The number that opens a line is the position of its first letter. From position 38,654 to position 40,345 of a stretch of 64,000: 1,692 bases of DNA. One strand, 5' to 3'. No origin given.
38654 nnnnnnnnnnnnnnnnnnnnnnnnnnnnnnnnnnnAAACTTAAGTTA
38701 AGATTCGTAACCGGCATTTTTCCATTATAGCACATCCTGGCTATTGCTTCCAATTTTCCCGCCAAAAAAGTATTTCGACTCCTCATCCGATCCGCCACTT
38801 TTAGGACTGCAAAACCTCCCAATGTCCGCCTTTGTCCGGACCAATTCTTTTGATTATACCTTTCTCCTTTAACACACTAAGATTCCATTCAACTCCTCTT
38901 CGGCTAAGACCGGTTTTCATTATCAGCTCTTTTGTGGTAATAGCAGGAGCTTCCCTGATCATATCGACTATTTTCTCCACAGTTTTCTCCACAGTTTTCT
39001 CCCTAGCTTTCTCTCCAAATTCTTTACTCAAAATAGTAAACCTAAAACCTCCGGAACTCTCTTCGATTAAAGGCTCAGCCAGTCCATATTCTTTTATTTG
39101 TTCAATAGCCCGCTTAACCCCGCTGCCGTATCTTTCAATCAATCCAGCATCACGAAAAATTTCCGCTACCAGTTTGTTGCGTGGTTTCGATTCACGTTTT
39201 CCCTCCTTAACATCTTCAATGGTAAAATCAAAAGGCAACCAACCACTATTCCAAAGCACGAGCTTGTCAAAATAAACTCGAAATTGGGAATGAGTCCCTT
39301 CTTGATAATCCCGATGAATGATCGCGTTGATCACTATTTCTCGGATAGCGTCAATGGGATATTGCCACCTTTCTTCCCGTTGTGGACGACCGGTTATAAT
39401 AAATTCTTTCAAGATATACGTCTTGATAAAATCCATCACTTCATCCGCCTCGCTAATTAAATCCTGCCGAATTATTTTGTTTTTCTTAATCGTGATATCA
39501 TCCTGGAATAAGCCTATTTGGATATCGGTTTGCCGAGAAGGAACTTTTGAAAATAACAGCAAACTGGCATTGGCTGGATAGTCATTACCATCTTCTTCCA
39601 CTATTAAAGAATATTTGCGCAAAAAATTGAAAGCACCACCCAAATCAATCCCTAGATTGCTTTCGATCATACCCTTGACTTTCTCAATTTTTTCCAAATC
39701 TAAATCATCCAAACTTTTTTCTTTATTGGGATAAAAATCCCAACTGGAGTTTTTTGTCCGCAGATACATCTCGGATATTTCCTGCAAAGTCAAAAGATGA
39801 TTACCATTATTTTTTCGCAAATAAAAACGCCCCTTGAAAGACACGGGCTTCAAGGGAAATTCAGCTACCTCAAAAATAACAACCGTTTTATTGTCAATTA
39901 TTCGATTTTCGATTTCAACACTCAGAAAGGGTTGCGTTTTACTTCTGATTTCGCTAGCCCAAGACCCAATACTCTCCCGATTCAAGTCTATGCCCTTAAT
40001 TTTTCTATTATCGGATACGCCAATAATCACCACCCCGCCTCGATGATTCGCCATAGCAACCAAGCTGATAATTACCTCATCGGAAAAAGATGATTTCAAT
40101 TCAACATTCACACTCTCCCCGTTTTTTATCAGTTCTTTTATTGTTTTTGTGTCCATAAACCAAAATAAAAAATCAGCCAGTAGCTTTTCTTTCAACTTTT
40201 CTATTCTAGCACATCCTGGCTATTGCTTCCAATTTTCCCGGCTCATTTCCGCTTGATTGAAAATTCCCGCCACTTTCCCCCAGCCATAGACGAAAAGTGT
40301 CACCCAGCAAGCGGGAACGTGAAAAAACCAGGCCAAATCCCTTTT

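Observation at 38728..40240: Single-gene insertion (AlbA_2/HATPase_c_4/wHTH protein) flanked by 34-bp perfect direct repeats inside the glycan locus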

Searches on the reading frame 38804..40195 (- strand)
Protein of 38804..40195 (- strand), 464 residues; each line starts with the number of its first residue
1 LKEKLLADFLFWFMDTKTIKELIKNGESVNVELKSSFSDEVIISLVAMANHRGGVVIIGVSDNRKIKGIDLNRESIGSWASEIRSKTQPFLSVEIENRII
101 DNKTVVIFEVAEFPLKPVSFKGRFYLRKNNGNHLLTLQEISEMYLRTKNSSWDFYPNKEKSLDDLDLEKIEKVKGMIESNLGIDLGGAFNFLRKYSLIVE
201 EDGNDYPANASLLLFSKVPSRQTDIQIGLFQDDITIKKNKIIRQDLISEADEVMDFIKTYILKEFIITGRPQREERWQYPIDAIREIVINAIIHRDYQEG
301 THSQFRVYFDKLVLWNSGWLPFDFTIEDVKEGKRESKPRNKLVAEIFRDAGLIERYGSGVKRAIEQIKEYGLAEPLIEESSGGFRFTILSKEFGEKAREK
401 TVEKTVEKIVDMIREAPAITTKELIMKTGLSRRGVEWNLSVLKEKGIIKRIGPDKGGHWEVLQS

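Call 10: search_protein_families(library=pfam, proteins=[window:38804-40195:-], max_evalue=0.01)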
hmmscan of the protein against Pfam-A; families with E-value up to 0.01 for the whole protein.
window:38804-40195:- (464 aa): 5 families
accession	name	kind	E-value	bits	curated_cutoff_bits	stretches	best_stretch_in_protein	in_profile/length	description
PF13749.12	HATPase_c_4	-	3.3e-19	69.1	26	1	300-388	1-89/89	Putative ATP-dependent DNA helicase recG C-terminal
PF04326.19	SLFN_AlbA_2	-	1.2e-18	68.2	25.3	1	27-134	1-116/118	Schlafen, AlbA_2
PF13412.12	HTH_24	-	3.3e-06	27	21.9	1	404-449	3-48/48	Winged helix-turn-helix DNA-binding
PF19776.5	DUF6262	-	6.5e-05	23.5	29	1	395-432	10-47/110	Family of unknown function (DUF6262)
PF08279.18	HTH_11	-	0.0015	18.8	25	0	407-447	3-44/55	HTH domain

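Call 18: find_homologous_proteins(query=window:38804-40156:-, max_evalue=1e-20)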
Query window:38804-40156:- (451 aa): 608 proteins with E <= 1e-20 among 8000 candidates; the best 120 are listed.
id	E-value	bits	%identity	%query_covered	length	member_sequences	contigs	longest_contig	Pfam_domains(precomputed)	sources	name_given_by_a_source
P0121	2.8e-293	990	100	100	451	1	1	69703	PF13412.13,PF13749.13,PF04326.20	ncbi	-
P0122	2.0e-209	714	69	100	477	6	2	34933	PF13412.13,PF08279.19,PF13749.13,PF04326.20,PF13404.13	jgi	-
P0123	8.0e-189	646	65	100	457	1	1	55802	PF13412.13,PF08279.19,PF13749.13,PF04326.20,PF13404.13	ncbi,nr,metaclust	ncbi:MAG: hypothetical protein US16_C0005G0022 [Candidatus Moranbacteria bacterium GW2011_GWE2_36_40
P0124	4.9e-169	581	59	98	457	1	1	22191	PF13412.13,PF13749.13,PF04326.20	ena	-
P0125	1.0e-166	573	59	99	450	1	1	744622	PF08279.19,PF13749.13,PF04326.20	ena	-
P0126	5.1e-161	554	54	99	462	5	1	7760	PF13412.13,PF13749.13,PF04326.20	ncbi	-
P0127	6.3e-157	541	50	100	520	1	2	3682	PF08279.19,PF13749.13,PF04326.20,PF08220.19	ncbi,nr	ncbi:MAG: putative DNA binding domain-containing protein [Thermoplasmata archaeon]|nr:putative DNA b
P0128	5.4e-148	511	55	100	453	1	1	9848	PF13412.13,PF08279.19,PF13749.13,PF04326.20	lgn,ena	-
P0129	1.3e-144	500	53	100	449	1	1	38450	PF13749.13,PF04326.20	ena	-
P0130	4.9e-143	495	52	100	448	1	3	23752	PF13412.13,PF13749.13,PF04326.20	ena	-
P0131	8.2e-142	491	50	100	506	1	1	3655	PF13749.13,PF04326.20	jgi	-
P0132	5.1e-138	478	51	100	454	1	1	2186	PF13749.13,PF25212.3,PF04326.20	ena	-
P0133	2.7e-137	476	55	98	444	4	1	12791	PF13749.13,PF04326.20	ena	-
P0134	3.1e-135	469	53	99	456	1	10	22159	PF13749.13,PF04326.20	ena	-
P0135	4.4e-134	465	57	81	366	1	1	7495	PF13749.13,PF04326.20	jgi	jgi:ATP-dependent DNA helicase RecG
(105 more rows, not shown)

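Call 25: find_encoding_contigs(protein=P0122, flank=5000, max_places=3)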
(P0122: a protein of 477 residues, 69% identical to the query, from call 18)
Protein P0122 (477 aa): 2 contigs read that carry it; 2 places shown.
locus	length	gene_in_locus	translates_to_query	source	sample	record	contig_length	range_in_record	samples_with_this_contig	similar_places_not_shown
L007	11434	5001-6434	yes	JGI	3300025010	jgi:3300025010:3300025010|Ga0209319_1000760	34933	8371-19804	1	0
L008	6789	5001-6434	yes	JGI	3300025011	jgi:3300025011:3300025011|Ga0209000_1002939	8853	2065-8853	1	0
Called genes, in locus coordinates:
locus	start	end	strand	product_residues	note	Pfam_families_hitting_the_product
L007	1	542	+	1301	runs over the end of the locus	PF02210:Laminin_G_2 (faint), PF13385:Laminin_G_3, PF07953:Toxin_R_bind_N (weak), PF13385:Laminin_G_3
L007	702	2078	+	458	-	PF13173:AAA_14, PF13635:DUF4143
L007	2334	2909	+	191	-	PF01797:Y1_Tnp (faint)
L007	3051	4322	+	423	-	PF13173:AAA_14, PF13635:DUF4143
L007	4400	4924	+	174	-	-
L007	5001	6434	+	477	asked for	PF04326:SLFN_AlbA_2, PF13749:HATPase_c_4, PF08279:HTH_11, PF13412:HTH_24, PF13404:HTH_AsnC-type (faint)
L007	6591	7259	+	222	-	PF07603:Lcl_C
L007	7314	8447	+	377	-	PF00078:RVT_1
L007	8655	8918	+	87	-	PF01541:GIY-YIG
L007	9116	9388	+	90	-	PF22296:bAvd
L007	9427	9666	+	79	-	PF04383:KilA-N (weak)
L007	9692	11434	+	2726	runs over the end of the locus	PF13385:Laminin_G_3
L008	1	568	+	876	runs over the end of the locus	?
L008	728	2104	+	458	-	PF13173:AAA_14, PF13635:DUF4143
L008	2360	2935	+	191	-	PF01797:Y1_Tnp (faint)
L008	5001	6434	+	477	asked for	PF04326:SLFN_AlbA_2, PF13749:HATPase_c_4, PF08279:HTH_11, PF13412:HTH_24, PF13404:HTH_AsnC-type (faint)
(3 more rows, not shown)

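Call 26: find_encoding_contigs(protein=P0123, flank=5000, max_places=2)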
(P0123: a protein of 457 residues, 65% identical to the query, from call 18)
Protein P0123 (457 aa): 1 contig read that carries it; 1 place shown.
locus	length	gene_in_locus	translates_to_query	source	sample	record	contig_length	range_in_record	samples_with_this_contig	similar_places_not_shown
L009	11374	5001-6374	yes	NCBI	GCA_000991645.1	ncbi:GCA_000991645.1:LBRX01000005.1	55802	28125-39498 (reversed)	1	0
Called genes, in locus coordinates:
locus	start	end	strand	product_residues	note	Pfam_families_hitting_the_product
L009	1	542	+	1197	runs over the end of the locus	PF02210:Laminin_G_2 (faint), PF13385:Laminin_G_3, PF07953:Toxin_R_bind_N (weak), PF13385:Laminin_G_3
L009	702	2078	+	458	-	PF13173:AAA_14, PF13635:DUF4143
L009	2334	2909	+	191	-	PF01797:Y1_Tnp (faint)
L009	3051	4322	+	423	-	PF13173:AAA_14, PF13635:DUF4143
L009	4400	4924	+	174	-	-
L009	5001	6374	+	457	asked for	PF04326:SLFN_AlbA_2, PF13749:HATPase_c_4 (weak), PF08279:HTH_11, PF13404:HTH_AsnC-type (faint), PF13412:HTH_24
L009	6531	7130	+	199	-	PF07603:Lcl_C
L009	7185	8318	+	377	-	PF00078:RVT_1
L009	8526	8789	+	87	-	PF01541:GIY-YIG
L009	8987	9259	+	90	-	PF22296:bAvd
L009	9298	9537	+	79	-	PF04383:KilA-N (weak)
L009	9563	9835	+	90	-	-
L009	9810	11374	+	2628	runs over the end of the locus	PF13385:Laminin_G_3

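Call 27: find_encoding_contigs(protein=P0124, flank=5000, max_places=2)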
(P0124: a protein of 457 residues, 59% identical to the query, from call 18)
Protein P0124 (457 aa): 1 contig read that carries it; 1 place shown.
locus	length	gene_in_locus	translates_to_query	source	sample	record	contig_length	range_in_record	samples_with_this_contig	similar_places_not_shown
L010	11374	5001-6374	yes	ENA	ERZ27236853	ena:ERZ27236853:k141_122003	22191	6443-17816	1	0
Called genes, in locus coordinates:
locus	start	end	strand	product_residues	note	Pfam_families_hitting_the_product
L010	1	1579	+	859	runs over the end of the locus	PF26449:DUF8128, PF01935:DUF87 (weak), PF10412:TrwB_AAD_bind (weak)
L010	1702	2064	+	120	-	PF02675:AdoMet_dc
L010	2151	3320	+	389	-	PF13173:AAA_14, PF13635:DUF4143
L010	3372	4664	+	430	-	PF00005:ABC_tran, PF13304:AAA_21 (weak), PF14524:Wzt_C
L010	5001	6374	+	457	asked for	PF04326:SLFN_AlbA_2, PF13749:HATPase_c_4, PF13412:HTH_24 (weak)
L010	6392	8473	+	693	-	PF13578:Methyltransf_24, PF13439:Glyco_transf_4 (weak), PF00534:Glycos_transf_1, PF13692:Glyco_trans_1_4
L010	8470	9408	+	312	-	PF01073:3Beta_HSD, PF01370:Epimerase, PF02719:Polysacc_synt_2, PF04321:RmlD_sub_bind, PF05368:NmrA, PF07993:NAD_binding_4 (weak), PF13460:NAD_binding_10, PF16363:GDP_Man_Dehyd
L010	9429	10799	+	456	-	PF00534:Glycos_transf_1, PF13692:Glyco_trans_1_4 (weak)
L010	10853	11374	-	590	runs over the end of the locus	-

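Call 34: find_related_loci(query=A2, collection=genome_contigs, flank=4000)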
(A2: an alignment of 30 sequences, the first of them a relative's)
Query A2 (451 aa) in genome_contigs; peptide patterns used: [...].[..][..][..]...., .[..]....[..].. (x = any residue, [..] = any of these).
599 stretches matched a pattern (row limit reached: there are more); 585 encode a relative of the query (tblastn E <= 1e-3); the best 80 are kept; 80 distinct loci.
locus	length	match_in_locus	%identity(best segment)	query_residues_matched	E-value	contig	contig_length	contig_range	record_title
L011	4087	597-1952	54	1-446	1e-155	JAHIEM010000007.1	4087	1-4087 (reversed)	MAG: Nanoarchaeota archaeon isolate KR11_0.1_MetaG.mb.19 KR11_0.1_MetaG.mb.19_k141_60983, whole genome shotgun sequence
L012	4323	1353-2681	52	9-450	1e-149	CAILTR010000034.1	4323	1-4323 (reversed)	uncultured bacterium isolate Kiruna_bin-03023 genome assembly, contig: bin-03023:034/120, whole genome shotgun sequence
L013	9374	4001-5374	48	4-448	5e-131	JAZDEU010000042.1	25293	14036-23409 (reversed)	MAG: bacterium isolate MEGAHIT-group-0.164 k141_17516004, whole genome shotgun sequence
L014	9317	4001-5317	47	14-449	4e-119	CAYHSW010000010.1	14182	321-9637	MAG TPA_asm: uncultured Gammaproteobacteria bacterium isolate ERP119705_co14_252 genome assembly, contig: NODE_5061_leng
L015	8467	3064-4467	42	7-449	4e-115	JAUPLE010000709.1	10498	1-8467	MAG: Acidobacteriota bacterium isolate erpe_2018_pw_9hr_WHONDRS-PP48-000088_B_bin.18 scaffold_1021778, whole genome shot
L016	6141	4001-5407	41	8-451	3e-114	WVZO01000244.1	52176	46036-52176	MAG: Candidatus Aminicenantes bacterium isolate CS4-C025 C_merged_R1_(paired)_contig_80676, whole genome shotgun sequenc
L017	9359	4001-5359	44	3-450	2e-112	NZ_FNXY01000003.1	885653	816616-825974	Dyadobacter koreensis strain DSM 19938, whole genome shotgun sequence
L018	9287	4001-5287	43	19-450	3e-110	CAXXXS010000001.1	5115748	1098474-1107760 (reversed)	MAG: Bacteroidales bacterium isolate cfd47556-b600-40b4-9185-b1262979a081 genome assembly, contig: contig_1, whole genom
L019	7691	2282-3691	40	9-450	1e-108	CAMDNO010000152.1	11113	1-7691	MAG: Porphyromonas cangingivalis isolate MiH-14oct19-69 genome assembly, contig: MiH-14oct19-C12480, whole genome shotgu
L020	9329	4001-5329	41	14-450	1e-108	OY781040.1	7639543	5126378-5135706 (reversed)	MAG: Prolixibacteraceae bacterium isolate 091523aa-b5b1-465f-b98d-6c4ce120146c genome assembly, chromosome: 1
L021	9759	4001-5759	41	10-449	4e-108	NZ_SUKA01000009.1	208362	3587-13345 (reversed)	Sphingobacterium alkalisoli strain Y3L14 Scaffold9, whole genome shotgun sequence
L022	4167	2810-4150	41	12-449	1e-108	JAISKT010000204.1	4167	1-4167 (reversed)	MAG: Candidatus Symbiothrix sp. isolate Hs463_bin62 k119_1582730, whole genome shotgun sequence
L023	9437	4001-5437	39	6-451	2e-106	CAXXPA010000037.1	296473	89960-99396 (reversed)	MAG: Bacteroidales bacterium isolate 7230157a-bac2-44d2-b64d-f02b708be741 genome assembly, contig: contig_37, whole geno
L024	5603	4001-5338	40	1-446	2e-106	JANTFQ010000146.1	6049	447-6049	MAG: Calditrichaceae bacterium isolate bin100120 c_000000015636, whole genome shotgun sequence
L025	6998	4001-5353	44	1-449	2e-112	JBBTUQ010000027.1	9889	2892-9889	MAG: Patescibacteria group bacterium isolate H41-bin097_1 H41_bin097_1_000000000027, whole genome shotgun sequence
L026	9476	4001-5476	37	1-449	1e-103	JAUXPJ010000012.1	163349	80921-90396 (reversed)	MAG: Flavobacteriaceae bacterium isolate C10_metabat.bin.26 C10_k141_44233, whole genome shotgun sequence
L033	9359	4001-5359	38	1-448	2e-99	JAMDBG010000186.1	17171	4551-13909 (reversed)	MAG: Deltaproteobacteria bacterium isolate FK_Sedi_B_Bin.221 NODE_12180_length_17171_cov_2.12362, whole genome shotgun s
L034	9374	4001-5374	38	1-450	3e-99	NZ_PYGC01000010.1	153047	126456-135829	Prolixibacter denitrificans strain DSM 27267 Ga0181020_110, whole genome shotgun sequence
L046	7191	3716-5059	37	14-450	1e-89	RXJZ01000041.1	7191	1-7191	MAG: Flavobacteriaceae bacterium isolate AWTP1-28 sample_1_scaffold_2117, whole genome shotgun sequence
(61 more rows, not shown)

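Call 39: search_protein_families(library=pfam, proteins=[L034:1025-2056:+, L023:5686-6561:+, L046:2090-3292:+, L046:584-1789:+, L026:3060-3896:+, L033:6984-8054:+, L007:702-2075:+], max_evalue=0.001)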
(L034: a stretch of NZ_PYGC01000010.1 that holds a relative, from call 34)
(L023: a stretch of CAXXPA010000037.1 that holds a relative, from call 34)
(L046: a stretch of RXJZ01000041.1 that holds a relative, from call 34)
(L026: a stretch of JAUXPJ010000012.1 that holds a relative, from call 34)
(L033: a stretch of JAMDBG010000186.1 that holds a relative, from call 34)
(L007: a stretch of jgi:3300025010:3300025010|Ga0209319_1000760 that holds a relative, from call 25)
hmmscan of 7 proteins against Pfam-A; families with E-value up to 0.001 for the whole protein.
L034:1025-2056:+ (344 aa): 2 families
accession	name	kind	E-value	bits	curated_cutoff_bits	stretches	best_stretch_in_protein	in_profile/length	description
PF00535.33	Glycos_transf_2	-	3e-14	53.7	23.3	1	10-156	2-132/168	Glycosyl transferase family 2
PF10111.15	Glyco_tranf_2_2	-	4.6e-05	23.5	27.3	1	16-94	6-88/276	Glycosyltransferase like family 2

L023:5686-6561:+ (292 aa): 1 family
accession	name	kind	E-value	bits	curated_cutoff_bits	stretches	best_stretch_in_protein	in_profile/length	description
PF12784.13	PDDEXK_2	-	2.4e-76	256.9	27.4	1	11-241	1-229/229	PD-(D/E)XK nuclease family transposase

L046:2090-3292:+ (401 aa): 2 families
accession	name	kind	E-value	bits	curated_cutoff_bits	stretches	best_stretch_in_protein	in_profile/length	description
PF13173.12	AAA_14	-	7.1e-32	110.6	27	1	20-149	4-129/129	AAA domain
PF13635.12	DUF4143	-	4.5e-19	69.2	28.1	1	202-350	2-159/160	Domain of unknown function (DUF4143)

L046:584-1789:+ (402 aa): 2 families
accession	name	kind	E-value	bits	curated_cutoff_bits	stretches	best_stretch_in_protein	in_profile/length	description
PF13173.12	AAA_14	-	6.8e-28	97.7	27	1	27-155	4-129/129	AAA domain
PF13635.12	DUF4143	-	7.4e-14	52.2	28.1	1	203-350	2-158/160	Domain of unknown function (DUF4143)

L026:3060-3896:+ (279 aa): 1 family
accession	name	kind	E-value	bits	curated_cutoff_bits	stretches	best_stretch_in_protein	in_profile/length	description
PF02498.22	Bro-N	-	3.8e-12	47.1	25.6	1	12-106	2-92/96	BRO family, N-terminal domain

L033:6984-8054:+ (357 aa): 2 families
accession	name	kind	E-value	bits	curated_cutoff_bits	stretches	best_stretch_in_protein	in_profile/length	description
PF23988.1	DUF7309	-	3.9e-53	179.8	27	1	23-192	1-170/170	Domain of unknown function (DUF7309)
PF22007.2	DUF6930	-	2.7e-24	86.2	27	1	229-349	2-122/123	Domain of unknown function (DUF6930)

L007:702-2075:+ (458 aa): 3 families
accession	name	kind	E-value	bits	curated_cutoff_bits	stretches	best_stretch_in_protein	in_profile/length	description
PF13173.12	AAA_14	-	1.5e-31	109.5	27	1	47-179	2-129/129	AAA domain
PF13635.12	DUF4143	-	9e-20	71.5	28.1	1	259-412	1-159/160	Domain of unknown function (DUF4143)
PF01637.24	ATPase_2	-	0.00025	21.4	33.2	0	45-73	18-46/225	ATPase domain predominantly from Archaea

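Call 44: find_related_loci(query=A2, collection=metagenome_contigs, flank=3000)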
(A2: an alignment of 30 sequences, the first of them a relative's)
Query A2 (451 aa) in metagenome_contigs; peptide patterns used: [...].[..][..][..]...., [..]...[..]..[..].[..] (x = any residue, [..] = any of these).
600 stretches matched a pattern (row limit reached: there are more); 567 encode a relative of the query (tblastn E <= 1e-3); the best 80 are kept; 80 distinct loci.
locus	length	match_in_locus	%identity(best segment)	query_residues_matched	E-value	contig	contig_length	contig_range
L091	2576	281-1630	54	1-446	3e-167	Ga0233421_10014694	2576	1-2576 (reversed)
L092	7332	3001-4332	52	8-450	7e-149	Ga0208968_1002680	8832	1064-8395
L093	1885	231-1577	52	1-446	1e-156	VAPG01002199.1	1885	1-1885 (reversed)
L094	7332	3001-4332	46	3-448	6e-126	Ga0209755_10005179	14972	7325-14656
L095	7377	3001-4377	43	8-448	7e-121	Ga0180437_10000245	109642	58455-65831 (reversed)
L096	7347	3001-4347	43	14-451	2e-114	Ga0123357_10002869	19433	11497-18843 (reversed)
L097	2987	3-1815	43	1-449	3e-118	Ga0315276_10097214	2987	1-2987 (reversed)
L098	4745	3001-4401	43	1-448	3e-114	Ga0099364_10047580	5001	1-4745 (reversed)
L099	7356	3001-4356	42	14-450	9e-114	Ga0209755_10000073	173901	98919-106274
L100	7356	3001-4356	42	14-450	1e-111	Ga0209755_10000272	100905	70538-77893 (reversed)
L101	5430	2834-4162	41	9-449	3e-110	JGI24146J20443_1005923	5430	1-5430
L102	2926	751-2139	39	1-449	5e-113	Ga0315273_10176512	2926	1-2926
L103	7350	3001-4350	41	14-449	5e-109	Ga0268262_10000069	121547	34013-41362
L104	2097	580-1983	41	1-450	2e-114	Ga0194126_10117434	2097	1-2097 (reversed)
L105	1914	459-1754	42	8-450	1e-114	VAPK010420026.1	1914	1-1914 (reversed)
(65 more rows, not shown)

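Call 50: search_protein_families(library=padloc, proteins=[window:38804-40156:-], max_evalue=0.01)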
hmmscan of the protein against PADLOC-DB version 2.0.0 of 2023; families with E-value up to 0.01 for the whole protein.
window:38804-40156:- (451 aa): 7 families
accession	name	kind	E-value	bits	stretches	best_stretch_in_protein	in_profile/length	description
PDLC02394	pAgo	-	3.5e-16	56.1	1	11-378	41-437/1121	-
PDLC02402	Aga_SIR2-PNTD1-PNTD2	-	2.8e-14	50.2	1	177-355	354-540/876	Class I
PDLC02418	Aga_SIR2-Kinase-PNTD1-PNTD2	-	6e-08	29.3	1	220-353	276-416/756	Class I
PDLC01850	CARF3--CARF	-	0.00099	17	1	380-442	135-196/209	-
PDLC03963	SoFic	-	0.0015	15.9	1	378-438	279-340/361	-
PDLC01438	Csa3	-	0.0018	16.4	1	389-439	146-191/305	"CAS-I,CAS-II,CAS-III,CAS-IV,CAS-V,CAS-VI; associated_signaling"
PDLC01720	Csa3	-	0.0022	16.5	1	388-437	37-77/118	Csa3_1_CAS-I-II-III-IV-V-VI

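Call 51: search_protein_families(library=ncbifam, proteins=[window:38804-40156:-], max_evalue=0.01)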
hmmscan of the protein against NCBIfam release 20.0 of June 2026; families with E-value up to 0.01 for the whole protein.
window:38804-40156:- (451 aa): 1 family
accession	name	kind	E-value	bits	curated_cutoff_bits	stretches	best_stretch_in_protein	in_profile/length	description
TIGR04176.1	MarR_EPS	equivalog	0.0096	16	88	0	391-436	4-49/105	MarR family EPS-associated transcriptional regulator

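Call 52: search_solved_structures(query=window:38804-40156:-, max_evalue=0.01)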
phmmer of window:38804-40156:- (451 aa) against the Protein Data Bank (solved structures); distinct sequences matched with E-value up to 0.01: 1.
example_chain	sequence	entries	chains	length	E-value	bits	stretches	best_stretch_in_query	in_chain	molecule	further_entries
3lmm_A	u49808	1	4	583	8.8e-09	37.7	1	263-376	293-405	Uncharacterized protein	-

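Call 65: predict_structure(alignment_id=A2)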
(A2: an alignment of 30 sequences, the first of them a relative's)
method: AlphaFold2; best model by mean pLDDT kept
length: 451 residues; sequences in the alignment: 30
mean_pLDDT: 84.9   pTM: 0.69
mean pLDDT of the five models: 84.9, 84.8, 83.7, 82.7, 74.5
residues with pLDDT >= 90: 166; 70-90: 243; 50-70: 31; < 50: 11
segments of 3 or more residues with pLDDT < 50: 381-391
pLDDT, mean of each block of 10 residues (from residue 1): 87 92 94 92 92 87 86 86 89 89 89 92 93 86 93 94 90 92 90 94 87 88 87 87 87 61 83 89 83 91 80 74 76 87 70 87 85 83 38 78 87 79 85 86 81 53
secondary structure, 60 per line:
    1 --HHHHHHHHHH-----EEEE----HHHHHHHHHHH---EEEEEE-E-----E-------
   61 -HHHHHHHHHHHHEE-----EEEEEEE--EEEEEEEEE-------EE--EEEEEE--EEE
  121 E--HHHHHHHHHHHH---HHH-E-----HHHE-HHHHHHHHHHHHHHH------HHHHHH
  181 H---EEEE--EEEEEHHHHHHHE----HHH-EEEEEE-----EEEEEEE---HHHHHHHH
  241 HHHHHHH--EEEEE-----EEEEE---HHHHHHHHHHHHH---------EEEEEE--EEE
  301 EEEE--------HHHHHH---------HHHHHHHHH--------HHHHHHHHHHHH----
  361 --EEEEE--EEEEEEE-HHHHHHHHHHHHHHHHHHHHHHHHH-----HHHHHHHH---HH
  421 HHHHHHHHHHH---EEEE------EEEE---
elements in order: H3-12 E18-21 H26-36 E40-45 H62-73 E81-87 E90-98 E110-115 E118-121 H124-135 H154-168 H175-181 E185-188 E191-195 H196-202 E212-217 E223-229 H233-247 E250-254 E260-264 H268-280 E290-295 E298-304 H313-318 H328-336 H345-356 E363-367 E370-376 H378-402 H408-415 H419-431 E435-438 E445-448
